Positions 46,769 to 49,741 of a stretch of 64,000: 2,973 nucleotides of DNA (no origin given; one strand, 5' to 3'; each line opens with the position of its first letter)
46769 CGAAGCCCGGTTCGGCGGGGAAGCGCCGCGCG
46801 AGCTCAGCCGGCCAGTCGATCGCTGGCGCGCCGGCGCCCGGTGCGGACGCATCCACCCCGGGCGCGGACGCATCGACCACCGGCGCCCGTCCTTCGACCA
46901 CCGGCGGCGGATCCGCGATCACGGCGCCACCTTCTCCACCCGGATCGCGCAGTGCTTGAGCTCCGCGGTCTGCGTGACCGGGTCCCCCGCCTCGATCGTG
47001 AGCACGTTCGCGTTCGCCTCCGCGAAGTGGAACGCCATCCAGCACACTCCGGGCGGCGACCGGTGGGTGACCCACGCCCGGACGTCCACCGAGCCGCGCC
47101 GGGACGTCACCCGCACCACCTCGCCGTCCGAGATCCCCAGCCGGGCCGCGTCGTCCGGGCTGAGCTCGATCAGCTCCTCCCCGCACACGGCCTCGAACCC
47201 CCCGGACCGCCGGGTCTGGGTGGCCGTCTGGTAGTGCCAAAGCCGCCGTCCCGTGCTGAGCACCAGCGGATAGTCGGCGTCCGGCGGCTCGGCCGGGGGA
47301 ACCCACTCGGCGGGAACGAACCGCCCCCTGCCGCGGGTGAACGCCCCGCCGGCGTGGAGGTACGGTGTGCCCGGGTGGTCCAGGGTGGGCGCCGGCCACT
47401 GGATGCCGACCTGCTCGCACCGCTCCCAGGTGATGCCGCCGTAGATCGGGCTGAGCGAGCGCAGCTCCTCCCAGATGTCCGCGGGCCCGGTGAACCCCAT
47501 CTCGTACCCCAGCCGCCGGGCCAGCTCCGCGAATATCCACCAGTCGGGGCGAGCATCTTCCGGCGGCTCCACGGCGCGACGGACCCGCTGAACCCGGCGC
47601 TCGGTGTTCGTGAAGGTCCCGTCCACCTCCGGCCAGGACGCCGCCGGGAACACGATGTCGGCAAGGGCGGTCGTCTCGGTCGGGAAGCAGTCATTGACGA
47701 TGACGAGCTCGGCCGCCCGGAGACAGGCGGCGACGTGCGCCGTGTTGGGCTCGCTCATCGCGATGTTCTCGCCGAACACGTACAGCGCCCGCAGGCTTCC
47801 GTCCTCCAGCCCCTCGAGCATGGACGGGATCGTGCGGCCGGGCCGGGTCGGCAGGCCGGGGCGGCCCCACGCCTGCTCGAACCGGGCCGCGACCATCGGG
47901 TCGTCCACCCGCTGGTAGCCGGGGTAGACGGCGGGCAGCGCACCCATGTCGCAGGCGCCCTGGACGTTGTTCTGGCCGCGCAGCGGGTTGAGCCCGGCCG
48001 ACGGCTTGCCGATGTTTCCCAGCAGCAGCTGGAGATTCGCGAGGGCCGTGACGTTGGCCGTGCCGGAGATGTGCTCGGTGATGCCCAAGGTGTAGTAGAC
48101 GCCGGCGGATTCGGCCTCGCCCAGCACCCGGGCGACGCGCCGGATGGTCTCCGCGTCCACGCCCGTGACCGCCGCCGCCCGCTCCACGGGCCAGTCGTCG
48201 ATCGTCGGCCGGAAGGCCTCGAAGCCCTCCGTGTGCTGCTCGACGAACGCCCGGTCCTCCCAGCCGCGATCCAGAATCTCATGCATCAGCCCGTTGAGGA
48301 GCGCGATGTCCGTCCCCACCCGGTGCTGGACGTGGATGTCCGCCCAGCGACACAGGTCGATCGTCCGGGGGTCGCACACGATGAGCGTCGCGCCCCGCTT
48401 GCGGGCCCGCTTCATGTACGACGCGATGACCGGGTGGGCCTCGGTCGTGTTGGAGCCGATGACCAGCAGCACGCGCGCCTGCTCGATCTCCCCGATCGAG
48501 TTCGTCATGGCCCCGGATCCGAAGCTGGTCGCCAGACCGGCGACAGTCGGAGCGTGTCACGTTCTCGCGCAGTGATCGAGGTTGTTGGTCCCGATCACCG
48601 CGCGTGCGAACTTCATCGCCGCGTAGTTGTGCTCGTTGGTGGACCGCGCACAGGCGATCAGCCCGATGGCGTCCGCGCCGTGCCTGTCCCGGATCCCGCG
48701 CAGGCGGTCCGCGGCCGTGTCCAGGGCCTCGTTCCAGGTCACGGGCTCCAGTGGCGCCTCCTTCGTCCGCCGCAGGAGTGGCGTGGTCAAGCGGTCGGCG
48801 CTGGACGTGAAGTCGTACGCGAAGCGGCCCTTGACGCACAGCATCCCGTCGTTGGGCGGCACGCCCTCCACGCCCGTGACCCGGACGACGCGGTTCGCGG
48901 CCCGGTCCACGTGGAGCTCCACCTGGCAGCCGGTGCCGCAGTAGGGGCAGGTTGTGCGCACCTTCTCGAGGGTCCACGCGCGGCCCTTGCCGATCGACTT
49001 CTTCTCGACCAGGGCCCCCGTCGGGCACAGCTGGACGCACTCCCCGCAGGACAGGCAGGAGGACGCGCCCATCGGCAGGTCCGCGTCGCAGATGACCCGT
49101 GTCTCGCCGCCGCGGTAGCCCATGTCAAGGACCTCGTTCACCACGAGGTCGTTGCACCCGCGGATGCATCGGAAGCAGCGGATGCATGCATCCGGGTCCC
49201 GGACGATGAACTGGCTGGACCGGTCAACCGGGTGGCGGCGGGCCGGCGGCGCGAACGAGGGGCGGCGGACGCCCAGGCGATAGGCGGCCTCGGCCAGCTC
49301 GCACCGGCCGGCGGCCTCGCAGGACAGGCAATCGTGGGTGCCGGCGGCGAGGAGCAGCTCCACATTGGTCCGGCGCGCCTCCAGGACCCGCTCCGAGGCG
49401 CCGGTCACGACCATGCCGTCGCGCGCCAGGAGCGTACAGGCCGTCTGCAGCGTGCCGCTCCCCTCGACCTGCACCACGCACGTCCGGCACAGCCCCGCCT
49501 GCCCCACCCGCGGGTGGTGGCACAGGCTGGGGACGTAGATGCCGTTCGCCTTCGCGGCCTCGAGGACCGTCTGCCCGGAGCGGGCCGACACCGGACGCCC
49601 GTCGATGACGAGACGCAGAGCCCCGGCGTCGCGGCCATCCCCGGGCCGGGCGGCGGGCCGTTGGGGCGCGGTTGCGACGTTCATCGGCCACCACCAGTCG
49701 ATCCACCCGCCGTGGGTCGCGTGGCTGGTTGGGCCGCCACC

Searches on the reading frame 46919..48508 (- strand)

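Call 66: search_protein_families(library=ncbifam, proteins=[window:46919-48508:-], max_evalue=0.00001)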
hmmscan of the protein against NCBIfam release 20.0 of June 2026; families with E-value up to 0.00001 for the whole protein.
window:46919-48508:- (529 aa): 26 families (the best 25 are shown)
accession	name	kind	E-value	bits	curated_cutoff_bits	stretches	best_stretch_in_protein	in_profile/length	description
TIGR01591.1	Fdh-alpha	equivalog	2.1e-178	594.5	666.25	1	1-524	146-672/672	formate dehydrogenase subunit alpha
NF047855.1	AssmNtatRedNasC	equivalog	8.3e-110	368.1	1100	1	1-525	171-707/708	assimilatory nitrate reductase catalytic subunit NasC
NF041323.1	Nitr_red_NasA_Halo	equivalog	6e-84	282.8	1000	1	7-524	149-672/673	assimilatory nitrate reductase NasA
NF010055.0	PRK13532.1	equivalog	1.1e-62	212.5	904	2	96-334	328-572/830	nitrate reductase catalytic subunit NapA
TIGR01706.1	NAPA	equivalog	5.7e-58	196.9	930.55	2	96-334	328-572/830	periplasmic nitrate reductase subunit alpha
TIGR01701.1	Fdhalpha-like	subfamily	2e-57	194.9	582.15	1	4-525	192-742/744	FdhF/YdeP family oxidoreductase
TIGR01553.1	formate-DH-alph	equivalog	9.7e-57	192.4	814.2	3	108-203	371-470/1009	formate dehydrogenase-N subunit alpha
NF041513.1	formate_DH_Act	exception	6.8e-48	163.2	1400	3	2-94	204-296/1067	formate dehydrogenase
TIGR00509.1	bisC_fam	subfamily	3.5e-45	154.5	1017.55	2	28-350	193-527/772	molybdopterin guanine dinucleotide-containing S/N-oxide reductase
TIGR02693.1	arsenite_ox_L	equivalog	7.3e-36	123.5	359.05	2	41-333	268-573/806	arsenate reductase (azurin) large subunit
TIGR02166.1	dmsA_ynfE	subfamily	3.9e-31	107.9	777.7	3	109-341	334-565/794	DMSO/selenate family reductase complex A subunit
NF012032.0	PRK15488.1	equivalog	8.5e-31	106.7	694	1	8-339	194-533/759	thiosulfate reductase PhsA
NF005895.0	PRK07860.1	equivalog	6.4e-30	103.8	802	1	183-357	510-682/811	NADH-quinone oxidoreductase subunit G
TIGR03479.1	DMSO_red_II_alp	subfamily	1.1e-29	103.2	984.75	2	95-181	387-473/913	molybdopterin-dependent oxidoreductase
NF007406.0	PRK09939.1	equivalog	1.8e-24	85.9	1473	1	54-269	270-486/759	acid resistance putative oxidoreductase YdeP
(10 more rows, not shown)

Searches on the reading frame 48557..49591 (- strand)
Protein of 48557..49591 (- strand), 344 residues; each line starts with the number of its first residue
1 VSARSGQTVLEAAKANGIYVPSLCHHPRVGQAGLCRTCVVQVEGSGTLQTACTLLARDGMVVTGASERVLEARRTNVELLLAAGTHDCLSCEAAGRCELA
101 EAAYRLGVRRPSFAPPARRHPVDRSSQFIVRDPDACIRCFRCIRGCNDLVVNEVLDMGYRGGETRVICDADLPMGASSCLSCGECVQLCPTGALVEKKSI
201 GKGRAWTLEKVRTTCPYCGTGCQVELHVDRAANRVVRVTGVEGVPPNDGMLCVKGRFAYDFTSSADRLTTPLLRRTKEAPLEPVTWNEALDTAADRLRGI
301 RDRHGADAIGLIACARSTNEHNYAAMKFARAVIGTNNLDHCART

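Call 66: search_protein_families(library=ncbifam, proteins=[window:48557-49591:-], max_evalue=0.00001)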
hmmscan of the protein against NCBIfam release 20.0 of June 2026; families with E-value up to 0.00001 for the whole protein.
window:48557-49591:- (344 aa): 20 families
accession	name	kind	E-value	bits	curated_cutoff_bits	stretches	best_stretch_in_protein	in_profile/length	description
TIGR01973.1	NuoG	equivalog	1.8e-69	235.2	470.05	1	4-342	11-338/606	NADH-quinone oxidoreductase subunit NuoG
NF040763.1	FeFe_hydrog_A6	exception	3.6e-57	194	765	1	3-201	12-212/571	NADH-dependent [FeFe] hydrogenase, group A6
NF005895.0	PRK07860.1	equivalog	3.8e-57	193.9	802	1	3-343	29-361/811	NADH-quinone oxidoreductase subunit G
NF005745.0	PRK07569.1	equivalog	2.3e-52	177.8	333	1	1-199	13-212/238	bidirectional hydrogenase complex protein HoxU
TIGR01591.1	Fdh-alpha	equivalog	5e-45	153.8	666.25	1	213-343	1-127/672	formate dehydrogenase subunit alpha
NF006305.0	PRK08493.1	equivalog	2.2e-41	141.8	591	1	2-268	12-296/819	NADH-quinone oxidoreductase subunit G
NF040762.1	Hydr_FeFe_Clost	exception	1.1e-36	126.6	900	1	4-202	13-212/572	ferredoxin hydrogenase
NF010055.0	PRK13532.1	equivalog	3.3e-24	85.2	904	1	208-343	40-178/830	nitrate reductase catalytic subunit NapA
NF047855.1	AssmNtatRedNasC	equivalog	1.1e-23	83.5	1100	1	210-343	20-151/708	assimilatory nitrate reductase catalytic subunit NasC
TIGR01706.1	NAPA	equivalog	5.2e-23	81.3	930.55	1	209-343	41-178/830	periplasmic nitrate reductase subunit alpha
NF009454.0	PRK12814.1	equivalog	3.9e-16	58.6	916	1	2-100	14-107/657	putative NADPH-dependent glutamate synthase small subunit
TIGR02512.1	FeFe_hydrog_A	subfamily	7.8e-13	48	405.95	1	129-201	2-74/375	[FeFe] hydrogenase, group A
TIGR01553.1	formate-DH-alph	equivalog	1.3e-12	46.4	814.2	1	209-304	43-143/1009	formate dehydrogenase-N subunit alpha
NF041323.1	Nitr_red_NasA_Halo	equivalog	1.5e-12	46.9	1000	1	218-339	3-120/673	assimilatory nitrate reductase NasA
NF012032.0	PRK15488.1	equivalog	5e-12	44.6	694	1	182-340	16-170/759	thiosulfate reductase PhsA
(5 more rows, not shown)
